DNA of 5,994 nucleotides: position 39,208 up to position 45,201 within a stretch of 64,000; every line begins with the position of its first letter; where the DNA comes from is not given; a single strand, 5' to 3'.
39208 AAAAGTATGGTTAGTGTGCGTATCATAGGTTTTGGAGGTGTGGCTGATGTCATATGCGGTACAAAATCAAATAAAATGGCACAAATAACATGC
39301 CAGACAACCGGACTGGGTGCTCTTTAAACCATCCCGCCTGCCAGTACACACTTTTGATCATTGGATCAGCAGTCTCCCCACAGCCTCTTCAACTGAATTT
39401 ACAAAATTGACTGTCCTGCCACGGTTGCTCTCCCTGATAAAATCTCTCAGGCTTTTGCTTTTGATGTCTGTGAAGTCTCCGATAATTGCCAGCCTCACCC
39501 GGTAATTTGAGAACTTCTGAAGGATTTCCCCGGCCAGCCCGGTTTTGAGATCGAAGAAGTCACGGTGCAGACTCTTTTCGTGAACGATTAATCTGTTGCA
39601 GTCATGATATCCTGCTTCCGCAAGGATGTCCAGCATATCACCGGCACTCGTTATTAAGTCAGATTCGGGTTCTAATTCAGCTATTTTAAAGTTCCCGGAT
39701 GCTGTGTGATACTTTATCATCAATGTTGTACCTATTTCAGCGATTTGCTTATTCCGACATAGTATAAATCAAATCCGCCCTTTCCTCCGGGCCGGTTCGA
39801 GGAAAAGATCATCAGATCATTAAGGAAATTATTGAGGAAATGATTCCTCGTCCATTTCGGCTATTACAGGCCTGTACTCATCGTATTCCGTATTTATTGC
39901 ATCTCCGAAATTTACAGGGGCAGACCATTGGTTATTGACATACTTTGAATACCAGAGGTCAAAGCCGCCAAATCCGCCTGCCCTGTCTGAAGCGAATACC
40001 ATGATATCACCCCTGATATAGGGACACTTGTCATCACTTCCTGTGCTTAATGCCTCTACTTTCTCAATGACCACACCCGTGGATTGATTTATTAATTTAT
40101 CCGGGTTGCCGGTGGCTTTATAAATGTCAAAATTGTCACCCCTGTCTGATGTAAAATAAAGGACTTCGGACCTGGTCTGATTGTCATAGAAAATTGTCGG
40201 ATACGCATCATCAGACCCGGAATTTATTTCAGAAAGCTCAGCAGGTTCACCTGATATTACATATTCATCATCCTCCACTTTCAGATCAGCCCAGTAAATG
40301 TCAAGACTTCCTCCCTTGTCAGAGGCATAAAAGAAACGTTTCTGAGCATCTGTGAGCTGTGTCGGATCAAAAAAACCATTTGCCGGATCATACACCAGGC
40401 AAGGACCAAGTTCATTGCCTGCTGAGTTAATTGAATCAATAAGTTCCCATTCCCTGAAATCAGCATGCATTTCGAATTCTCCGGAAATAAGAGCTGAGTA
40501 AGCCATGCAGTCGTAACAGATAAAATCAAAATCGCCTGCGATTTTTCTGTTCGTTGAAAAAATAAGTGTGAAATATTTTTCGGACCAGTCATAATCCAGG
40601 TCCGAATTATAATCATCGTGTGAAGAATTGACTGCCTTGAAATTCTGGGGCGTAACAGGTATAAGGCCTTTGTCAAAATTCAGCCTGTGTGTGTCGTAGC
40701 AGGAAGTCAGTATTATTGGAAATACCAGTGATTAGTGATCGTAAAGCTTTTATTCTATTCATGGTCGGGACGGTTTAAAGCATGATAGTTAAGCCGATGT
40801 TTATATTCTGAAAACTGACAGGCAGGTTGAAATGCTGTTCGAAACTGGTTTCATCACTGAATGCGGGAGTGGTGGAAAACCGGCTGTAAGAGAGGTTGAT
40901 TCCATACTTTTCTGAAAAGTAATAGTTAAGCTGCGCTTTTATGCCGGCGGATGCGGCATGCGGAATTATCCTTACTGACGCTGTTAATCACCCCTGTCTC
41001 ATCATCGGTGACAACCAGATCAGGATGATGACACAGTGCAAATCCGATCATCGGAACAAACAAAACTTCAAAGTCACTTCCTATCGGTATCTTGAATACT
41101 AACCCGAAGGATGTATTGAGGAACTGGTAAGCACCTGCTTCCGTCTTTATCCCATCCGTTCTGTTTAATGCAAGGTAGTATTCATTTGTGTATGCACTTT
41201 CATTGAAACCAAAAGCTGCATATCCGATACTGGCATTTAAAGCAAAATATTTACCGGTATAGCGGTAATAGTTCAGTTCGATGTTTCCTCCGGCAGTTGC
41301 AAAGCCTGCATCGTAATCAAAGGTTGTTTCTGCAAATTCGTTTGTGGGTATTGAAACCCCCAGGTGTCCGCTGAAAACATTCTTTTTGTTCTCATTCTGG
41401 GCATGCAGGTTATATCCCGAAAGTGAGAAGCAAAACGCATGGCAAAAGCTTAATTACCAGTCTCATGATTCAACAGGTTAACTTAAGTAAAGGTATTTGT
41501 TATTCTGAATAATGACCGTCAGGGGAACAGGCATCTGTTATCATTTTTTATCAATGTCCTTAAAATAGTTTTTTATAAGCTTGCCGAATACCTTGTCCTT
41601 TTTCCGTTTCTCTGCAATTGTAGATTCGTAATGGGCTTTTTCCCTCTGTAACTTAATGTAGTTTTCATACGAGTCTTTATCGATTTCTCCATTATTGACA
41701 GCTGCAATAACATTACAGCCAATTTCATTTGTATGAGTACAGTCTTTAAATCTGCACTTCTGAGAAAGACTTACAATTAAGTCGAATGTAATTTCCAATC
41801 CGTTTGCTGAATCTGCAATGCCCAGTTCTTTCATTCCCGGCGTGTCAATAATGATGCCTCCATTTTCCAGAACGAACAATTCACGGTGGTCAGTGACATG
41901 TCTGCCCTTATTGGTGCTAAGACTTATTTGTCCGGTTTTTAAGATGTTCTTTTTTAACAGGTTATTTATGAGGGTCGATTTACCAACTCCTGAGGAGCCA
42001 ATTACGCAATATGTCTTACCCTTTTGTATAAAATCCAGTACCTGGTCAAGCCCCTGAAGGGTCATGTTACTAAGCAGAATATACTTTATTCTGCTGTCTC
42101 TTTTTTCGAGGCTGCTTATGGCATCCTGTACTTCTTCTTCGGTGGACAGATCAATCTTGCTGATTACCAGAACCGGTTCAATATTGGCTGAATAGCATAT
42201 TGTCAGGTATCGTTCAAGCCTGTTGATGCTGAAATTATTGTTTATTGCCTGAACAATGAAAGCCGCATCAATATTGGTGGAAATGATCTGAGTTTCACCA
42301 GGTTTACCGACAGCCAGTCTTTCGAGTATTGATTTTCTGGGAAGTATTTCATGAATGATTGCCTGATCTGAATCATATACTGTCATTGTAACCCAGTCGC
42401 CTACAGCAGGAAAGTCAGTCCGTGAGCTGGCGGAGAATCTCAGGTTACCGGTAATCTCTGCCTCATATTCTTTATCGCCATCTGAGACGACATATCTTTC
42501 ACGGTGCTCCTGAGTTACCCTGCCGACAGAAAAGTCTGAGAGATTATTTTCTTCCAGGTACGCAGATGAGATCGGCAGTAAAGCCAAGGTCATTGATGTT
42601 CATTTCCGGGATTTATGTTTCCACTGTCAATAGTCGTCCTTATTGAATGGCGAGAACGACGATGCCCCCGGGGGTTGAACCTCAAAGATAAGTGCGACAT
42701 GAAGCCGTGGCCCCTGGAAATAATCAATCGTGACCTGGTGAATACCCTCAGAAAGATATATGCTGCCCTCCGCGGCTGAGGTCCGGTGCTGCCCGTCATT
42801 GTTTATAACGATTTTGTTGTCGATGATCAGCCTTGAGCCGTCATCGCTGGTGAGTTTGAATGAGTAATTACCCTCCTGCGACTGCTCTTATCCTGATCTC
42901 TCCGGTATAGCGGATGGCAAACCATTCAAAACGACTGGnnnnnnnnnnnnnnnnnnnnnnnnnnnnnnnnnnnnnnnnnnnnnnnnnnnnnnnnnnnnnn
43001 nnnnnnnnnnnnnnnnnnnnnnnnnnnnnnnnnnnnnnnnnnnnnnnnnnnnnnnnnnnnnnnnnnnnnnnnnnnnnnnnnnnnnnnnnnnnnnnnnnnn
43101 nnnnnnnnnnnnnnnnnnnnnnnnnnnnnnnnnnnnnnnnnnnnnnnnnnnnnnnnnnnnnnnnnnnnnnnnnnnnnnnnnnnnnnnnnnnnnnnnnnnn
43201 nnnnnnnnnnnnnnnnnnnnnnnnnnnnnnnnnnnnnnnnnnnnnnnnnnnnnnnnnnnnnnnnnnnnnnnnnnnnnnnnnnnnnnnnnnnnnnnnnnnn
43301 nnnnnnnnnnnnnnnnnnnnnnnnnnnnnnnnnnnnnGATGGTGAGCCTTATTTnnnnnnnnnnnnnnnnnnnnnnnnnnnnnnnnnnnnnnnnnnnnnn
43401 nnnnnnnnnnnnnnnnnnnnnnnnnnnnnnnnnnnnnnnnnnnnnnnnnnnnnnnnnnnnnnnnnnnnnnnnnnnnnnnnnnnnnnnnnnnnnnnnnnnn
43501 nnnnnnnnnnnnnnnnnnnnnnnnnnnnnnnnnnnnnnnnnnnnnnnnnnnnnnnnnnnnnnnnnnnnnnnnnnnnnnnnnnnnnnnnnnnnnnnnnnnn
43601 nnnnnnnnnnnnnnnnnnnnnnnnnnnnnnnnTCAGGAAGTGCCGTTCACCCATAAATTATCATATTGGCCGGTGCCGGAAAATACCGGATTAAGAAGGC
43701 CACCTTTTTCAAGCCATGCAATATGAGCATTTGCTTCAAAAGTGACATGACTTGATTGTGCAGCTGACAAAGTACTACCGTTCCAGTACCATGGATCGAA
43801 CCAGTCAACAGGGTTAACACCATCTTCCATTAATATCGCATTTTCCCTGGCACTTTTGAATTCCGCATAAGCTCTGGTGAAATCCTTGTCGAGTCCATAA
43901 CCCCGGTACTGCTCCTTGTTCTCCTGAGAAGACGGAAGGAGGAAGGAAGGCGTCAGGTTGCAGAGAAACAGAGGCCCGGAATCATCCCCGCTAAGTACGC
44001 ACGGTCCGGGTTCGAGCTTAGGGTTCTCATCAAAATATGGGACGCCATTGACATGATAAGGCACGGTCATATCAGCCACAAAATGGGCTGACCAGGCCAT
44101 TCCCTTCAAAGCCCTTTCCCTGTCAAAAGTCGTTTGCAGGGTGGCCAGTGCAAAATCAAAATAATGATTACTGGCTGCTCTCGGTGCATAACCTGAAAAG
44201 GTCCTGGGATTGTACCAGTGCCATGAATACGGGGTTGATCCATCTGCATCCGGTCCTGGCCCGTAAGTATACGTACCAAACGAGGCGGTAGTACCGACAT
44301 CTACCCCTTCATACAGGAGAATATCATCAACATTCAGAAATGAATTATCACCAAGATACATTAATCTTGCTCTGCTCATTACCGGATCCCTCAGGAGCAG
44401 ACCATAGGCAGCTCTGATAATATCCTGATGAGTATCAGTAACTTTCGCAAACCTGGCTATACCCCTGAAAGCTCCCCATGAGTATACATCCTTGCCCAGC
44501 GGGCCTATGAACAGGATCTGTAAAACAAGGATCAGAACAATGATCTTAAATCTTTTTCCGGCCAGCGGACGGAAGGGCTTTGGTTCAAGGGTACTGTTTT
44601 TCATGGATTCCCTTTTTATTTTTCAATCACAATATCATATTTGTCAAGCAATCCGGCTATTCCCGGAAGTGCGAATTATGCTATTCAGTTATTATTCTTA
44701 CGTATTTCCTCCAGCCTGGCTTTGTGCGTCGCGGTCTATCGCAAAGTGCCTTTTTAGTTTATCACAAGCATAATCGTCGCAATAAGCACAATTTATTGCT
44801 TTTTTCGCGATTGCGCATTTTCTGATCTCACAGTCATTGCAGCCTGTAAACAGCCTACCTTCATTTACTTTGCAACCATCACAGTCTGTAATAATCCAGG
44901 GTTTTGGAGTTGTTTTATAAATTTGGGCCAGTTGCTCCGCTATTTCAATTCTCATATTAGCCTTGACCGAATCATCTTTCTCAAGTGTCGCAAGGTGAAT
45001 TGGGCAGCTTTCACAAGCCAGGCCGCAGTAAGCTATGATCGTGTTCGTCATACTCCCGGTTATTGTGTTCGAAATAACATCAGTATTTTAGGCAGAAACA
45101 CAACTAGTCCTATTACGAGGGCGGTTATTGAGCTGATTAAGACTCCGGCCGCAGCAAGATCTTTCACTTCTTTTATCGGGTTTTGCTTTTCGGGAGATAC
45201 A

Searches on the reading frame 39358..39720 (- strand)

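Call 18: search_protein_families(library=pfam, proteins=[window:39358-39720:-], max_evalue=0.001)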
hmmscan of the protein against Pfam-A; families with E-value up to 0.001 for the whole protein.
window:39358-39720:- (120 aa): 1 family
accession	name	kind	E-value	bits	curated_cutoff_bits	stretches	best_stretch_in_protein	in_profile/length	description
PF13788.11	DUF4180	-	1.2e-39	135.1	25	1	10-117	3-112/112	Domain of unknown function (DUF4180)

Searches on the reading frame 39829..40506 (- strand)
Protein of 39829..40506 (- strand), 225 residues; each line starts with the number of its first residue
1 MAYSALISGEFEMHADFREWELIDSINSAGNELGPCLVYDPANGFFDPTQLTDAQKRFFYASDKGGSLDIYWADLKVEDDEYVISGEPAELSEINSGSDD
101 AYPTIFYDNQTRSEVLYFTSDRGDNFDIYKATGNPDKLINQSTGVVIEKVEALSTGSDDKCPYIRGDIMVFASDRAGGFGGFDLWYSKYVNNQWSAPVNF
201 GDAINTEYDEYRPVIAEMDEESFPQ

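Call 18: search_protein_families(library=pfam, proteins=[window:39829-40506:-], max_evalue=0.001)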
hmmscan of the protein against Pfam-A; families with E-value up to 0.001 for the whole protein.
window:39829-40506:- (225 aa): 1 family
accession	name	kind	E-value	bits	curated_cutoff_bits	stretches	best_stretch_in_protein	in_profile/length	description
PF07676.18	PD40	-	2.3e-06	27.9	20.9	0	166-185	20-37/38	WD40-like Beta Propeller Repeat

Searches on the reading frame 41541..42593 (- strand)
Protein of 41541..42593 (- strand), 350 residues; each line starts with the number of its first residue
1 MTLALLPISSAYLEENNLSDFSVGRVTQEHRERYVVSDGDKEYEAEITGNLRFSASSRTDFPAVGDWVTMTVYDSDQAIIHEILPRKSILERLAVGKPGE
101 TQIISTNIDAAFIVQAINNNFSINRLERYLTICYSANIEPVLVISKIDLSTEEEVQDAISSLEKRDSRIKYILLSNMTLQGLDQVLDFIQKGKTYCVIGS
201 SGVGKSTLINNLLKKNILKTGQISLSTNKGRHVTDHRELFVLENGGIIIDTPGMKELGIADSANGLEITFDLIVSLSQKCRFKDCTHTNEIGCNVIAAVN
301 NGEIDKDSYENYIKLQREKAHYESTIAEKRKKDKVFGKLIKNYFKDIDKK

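Call 13: search_protein_families(library=pfam, proteins=[window:41541-42593:-], max_evalue=0.01)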
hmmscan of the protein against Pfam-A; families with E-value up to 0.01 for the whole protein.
window:41541-42593:- (350 aa): 14 families
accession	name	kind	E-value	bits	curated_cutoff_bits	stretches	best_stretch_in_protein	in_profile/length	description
PF03193.22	RsgA_GTPase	-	3.9e-48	164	30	1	83-259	1-173/174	RsgA GTPase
PF01926.29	MMR_HSR1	-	3.6e-08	33.9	21.9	1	196-274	3-80/113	50S ribosome-binding GTPase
PF00005.33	ABC_tran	-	3e-06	28.3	25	1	189-229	8-48/137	ABC transporter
PF00735.24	Septin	-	1.8e-05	24.6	26.2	1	196-254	8-72/280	Septin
PF00071.28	Ras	-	4.1e-05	23.6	21.6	0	104-187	68-154/162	Ras family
PF00009.33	GTP_EFTU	-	5.8e-05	23.2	26.5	0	107-190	92-183/188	Elongation factor Tu GTP binding domain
PF04548.22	AIG1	-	0.00065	19.5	27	1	196-268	4-73/212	AIG1 family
PF13555.12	AAA_29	-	0.0011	19.1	27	1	184-210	15-40/61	P-loop containing region of AAA domain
PF00350.29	Dynamin_N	-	0.0014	19.1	27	1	197-224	3-30/168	Dynamin family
PF16745.11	RsgA_N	-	0.0024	18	27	1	24-80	2-54/54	RsgA N-terminal domain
PF12775.13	AAA_7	-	0.007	16.4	25.8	0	188-216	29-57/181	P-loop containing dynein motor region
PF20720.3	nSTAND3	-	0.0081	16.3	27.2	0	181-219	6-44/155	Novel STAND NTPase 3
PF13191.12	AAA_16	-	0.0084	17.1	32.6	0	183-218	13-49/167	AAA ATPase domain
PF00625.27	Guanylate_kin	-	0.0097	16.1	25.2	0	192-226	2-35/182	Guanylate kinase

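Call 61: find_homologous_proteins(query=window:41541-42593:-, max_evalue=1e-40)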
Query window:41541-42593:- (350 aa): 7989 proteins with E <= 1e-40 among 8000 candidates; the best 120 are listed.
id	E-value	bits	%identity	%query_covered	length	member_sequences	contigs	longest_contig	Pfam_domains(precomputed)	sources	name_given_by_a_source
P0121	2.9e-225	764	100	100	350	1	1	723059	PF00735.25,PF01926.30,PF00005.34,PF03193.23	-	-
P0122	1.6e-211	719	95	97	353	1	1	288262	PF01926.30,PF00005.34,PF03193.23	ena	-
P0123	1.7e-211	719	93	99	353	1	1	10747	PF00735.25,PF01926.30,PF00005.34,PF03193.23,PF00071.29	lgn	-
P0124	2.5e-211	719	96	97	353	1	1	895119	PF01926.30,PF00005.34,PF03193.23,PF00071.29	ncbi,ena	-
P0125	6.0e-210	714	94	97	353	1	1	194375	PF00735.25,PF01926.30,PF00005.34,PF00009.34,PF03193.23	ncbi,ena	-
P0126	9.5e-210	713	92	99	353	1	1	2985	PF00735.25,PF01926.30,PF00005.34,PF03193.23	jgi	-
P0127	1.1e-209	713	94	97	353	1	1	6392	PF00735.25,PF01926.30,PF00005.34,PF03193.23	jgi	-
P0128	1.4e-209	713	94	97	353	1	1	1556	PF00735.25,PF01926.30,PF00005.34,PF03193.23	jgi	-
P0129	7.0e-209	711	95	97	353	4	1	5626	PF01926.30,PF00005.34,PF03193.23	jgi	jgi:ribosome biogenesis GTPase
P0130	9.5e-208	707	93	97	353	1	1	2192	PF00735.25,PF01926.30,PF00005.34,PF03193.23,PF00071.29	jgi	jgi:ribosome biogenesis GTPase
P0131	2.6e-207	705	94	97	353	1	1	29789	PF01926.30,PF00005.34,PF03193.23,PF00071.29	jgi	jgi:ribosome biogenesis GTPase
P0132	8.9e-207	704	92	97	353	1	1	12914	PF00735.25,PF01926.30,PF00005.34,PF03193.23,PF00071.29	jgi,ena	-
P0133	9.5e-207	704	91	99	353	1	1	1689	PF01926.30,PF00005.34,PF03193.23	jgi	-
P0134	1.2e-206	703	94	97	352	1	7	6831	PF01926.30,PF00005.34,PF03193.23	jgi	jgi:ribosome biogenesis GTPase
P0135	2.7e-205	699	92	97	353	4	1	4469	PF00735.25,PF01926.30,PF00005.34,PF03193.23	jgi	-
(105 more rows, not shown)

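Call 63: find_encoding_contigs(protein=P0124, flank=10000, max_places=3)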
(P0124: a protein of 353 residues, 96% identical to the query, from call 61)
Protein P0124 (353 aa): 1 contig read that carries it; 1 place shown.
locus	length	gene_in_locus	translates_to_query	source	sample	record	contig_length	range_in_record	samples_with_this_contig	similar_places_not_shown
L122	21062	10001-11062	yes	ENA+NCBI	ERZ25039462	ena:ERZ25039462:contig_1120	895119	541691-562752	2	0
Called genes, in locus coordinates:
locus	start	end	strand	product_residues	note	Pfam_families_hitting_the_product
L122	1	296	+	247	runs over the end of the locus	PF03781:FGE-sulfatase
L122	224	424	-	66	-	-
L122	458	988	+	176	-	PF01243:PNPOx_N, PF16242:Pyrid_ox_like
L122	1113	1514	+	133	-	-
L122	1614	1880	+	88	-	-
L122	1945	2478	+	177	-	PF04191:PEMT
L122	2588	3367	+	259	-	PF02517:Rce1-like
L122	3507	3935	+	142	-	PF08818:DUF1801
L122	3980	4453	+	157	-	PF04191:PEMT, PF04140:ICMT (weak)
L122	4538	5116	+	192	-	PF14066:DUF4256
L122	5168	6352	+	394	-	PF03486:HI0933_like, PF07992:Pyr_redox_2 (weak), PF22780:HI0933_like_1st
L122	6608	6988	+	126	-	PF01219:DAGK_prokar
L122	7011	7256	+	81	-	PF11731:Cdd1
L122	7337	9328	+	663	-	PF07691:PA14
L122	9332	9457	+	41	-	-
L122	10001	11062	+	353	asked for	PF03193:RsgA_GTPase, PF00071:Ras (faint), PF00005:ABC_tran (weak), PF01926:MMR_HSR1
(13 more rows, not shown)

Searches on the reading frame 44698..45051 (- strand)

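Call 13: search_protein_families(library=pfam, proteins=[window:44698-45051:-], max_evalue=0.01)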
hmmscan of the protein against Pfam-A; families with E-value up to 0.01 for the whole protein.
window:44698-45051:- (117 aa): 1 family
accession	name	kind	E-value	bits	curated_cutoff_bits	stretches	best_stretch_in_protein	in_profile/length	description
PF12675.12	DUF3795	-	3.8e-15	56.6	22.6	1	5-100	1-82/83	Protein of unknown function (DUF3795)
